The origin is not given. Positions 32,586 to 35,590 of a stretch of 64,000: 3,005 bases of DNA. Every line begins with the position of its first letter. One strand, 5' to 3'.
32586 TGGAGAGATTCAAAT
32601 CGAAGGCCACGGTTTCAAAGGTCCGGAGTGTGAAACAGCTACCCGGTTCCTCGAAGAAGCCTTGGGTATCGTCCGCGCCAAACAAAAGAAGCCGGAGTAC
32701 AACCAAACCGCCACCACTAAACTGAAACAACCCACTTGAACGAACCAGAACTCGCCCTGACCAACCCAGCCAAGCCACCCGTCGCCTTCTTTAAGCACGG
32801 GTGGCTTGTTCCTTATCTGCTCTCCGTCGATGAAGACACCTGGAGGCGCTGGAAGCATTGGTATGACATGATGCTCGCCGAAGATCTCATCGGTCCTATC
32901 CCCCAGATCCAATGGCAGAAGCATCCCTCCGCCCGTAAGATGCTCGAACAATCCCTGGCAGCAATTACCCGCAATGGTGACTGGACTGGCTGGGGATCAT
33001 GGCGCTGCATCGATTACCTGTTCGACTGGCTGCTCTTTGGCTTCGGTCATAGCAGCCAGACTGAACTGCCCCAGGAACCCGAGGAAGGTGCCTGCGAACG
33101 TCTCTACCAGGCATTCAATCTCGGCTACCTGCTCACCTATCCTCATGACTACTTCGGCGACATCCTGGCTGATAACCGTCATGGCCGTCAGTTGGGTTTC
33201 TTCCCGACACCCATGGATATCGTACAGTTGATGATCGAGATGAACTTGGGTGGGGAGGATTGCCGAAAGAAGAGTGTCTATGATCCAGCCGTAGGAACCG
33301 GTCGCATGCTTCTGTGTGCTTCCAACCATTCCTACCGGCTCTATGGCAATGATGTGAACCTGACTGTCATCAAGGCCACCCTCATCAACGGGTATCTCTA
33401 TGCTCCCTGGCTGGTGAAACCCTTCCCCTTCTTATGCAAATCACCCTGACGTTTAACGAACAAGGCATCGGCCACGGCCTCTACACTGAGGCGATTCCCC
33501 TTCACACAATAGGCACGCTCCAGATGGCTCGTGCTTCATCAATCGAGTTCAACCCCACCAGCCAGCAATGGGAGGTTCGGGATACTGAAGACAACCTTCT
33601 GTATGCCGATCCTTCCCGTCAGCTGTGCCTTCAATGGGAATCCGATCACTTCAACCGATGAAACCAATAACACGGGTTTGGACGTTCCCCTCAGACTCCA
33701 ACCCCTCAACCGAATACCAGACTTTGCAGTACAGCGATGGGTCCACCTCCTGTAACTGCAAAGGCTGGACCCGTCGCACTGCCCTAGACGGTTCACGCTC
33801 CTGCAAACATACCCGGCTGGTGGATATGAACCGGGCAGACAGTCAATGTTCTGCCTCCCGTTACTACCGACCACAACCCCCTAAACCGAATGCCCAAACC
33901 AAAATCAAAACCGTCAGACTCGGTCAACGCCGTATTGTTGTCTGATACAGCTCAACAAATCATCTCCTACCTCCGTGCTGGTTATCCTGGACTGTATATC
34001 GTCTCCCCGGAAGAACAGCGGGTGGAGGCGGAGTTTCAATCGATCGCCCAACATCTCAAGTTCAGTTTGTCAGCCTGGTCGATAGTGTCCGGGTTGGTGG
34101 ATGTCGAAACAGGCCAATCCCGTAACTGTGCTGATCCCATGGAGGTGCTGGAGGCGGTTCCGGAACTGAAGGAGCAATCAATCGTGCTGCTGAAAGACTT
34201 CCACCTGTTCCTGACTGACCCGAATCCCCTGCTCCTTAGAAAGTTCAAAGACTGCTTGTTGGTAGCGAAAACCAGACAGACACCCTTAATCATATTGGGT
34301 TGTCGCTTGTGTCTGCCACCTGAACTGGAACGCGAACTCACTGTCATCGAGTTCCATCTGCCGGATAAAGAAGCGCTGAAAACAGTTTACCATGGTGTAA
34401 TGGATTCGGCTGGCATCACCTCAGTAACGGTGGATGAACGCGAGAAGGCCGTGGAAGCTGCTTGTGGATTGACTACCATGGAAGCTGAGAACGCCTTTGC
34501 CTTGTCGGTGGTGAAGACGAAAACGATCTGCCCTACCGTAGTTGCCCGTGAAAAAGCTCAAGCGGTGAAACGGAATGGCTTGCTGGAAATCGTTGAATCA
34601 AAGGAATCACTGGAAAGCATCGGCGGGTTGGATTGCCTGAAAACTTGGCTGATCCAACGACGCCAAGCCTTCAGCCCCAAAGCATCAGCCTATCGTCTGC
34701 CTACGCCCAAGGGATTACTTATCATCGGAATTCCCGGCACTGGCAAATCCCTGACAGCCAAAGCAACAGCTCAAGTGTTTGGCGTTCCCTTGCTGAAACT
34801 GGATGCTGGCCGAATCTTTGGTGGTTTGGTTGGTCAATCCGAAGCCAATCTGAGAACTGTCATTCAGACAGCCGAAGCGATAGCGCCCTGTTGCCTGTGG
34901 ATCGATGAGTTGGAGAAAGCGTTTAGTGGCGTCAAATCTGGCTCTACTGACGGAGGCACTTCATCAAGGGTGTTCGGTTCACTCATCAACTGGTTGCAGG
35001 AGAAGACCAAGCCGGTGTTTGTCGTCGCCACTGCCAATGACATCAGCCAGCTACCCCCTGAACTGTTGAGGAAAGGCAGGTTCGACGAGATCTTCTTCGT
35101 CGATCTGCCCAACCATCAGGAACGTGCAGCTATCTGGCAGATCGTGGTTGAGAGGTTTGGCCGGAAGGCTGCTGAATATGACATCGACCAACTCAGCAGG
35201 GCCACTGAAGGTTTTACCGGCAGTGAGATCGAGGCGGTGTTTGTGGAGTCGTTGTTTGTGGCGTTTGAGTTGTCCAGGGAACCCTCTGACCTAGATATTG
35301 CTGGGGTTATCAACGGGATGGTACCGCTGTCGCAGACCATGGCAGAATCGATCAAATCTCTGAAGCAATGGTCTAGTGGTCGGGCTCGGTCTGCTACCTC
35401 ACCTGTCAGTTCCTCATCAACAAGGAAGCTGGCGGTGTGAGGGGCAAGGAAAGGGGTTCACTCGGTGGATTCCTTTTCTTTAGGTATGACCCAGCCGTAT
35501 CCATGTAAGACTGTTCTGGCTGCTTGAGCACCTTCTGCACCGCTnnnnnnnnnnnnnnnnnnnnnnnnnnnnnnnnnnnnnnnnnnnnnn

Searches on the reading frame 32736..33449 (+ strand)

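Call 67: search_protein_families(library=pfam, proteins=[window:32736-33449:+], max_evalue=0.001)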
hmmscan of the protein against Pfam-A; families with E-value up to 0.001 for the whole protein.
window:32736-33449:+ (237 aa): 1 family
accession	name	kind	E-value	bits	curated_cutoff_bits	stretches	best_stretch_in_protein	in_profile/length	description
PF02384.22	N6_Mtase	-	7.1e-08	32.6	20.4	1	148-210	20-88/311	N-6 DNA Methylase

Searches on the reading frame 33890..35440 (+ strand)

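Call 67: search_protein_families(library=pfam, proteins=[window:33890-35440:+], max_evalue=0.001)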
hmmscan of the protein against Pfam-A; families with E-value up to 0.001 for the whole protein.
window:33890-35440:+ (516 aa): 2 families
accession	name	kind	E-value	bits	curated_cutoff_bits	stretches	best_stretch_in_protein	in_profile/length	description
PF00004.35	AAA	-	3.7e-29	102.3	21.2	1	276-405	1-130/131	ATPase family associated with various cellular activities (AAA)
PF17862.7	AAA_lid_3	-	4.7e-06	26.5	27.2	1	431-459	3-31/45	AAA+ lid domain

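Call 68: search_protein_families(library=padloc, proteins=[window:33890-35440:+], max_evalue=0.00001)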
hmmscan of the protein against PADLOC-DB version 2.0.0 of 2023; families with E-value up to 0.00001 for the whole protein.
window:33890-35440:+ (516 aa): 4 families
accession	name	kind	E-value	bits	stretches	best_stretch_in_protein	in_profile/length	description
PDLC02196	IetA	-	3.9e-24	83.8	1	267-455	116-298/374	-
PDLC02195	IetA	-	5.3e-17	60.2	1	272-451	136-309/395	-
PDLC04232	IetA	-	1.3e-11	42.5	1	270-451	113-289/330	-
PDLC04231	IetA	-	5e-07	27.8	1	274-384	118-226/262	-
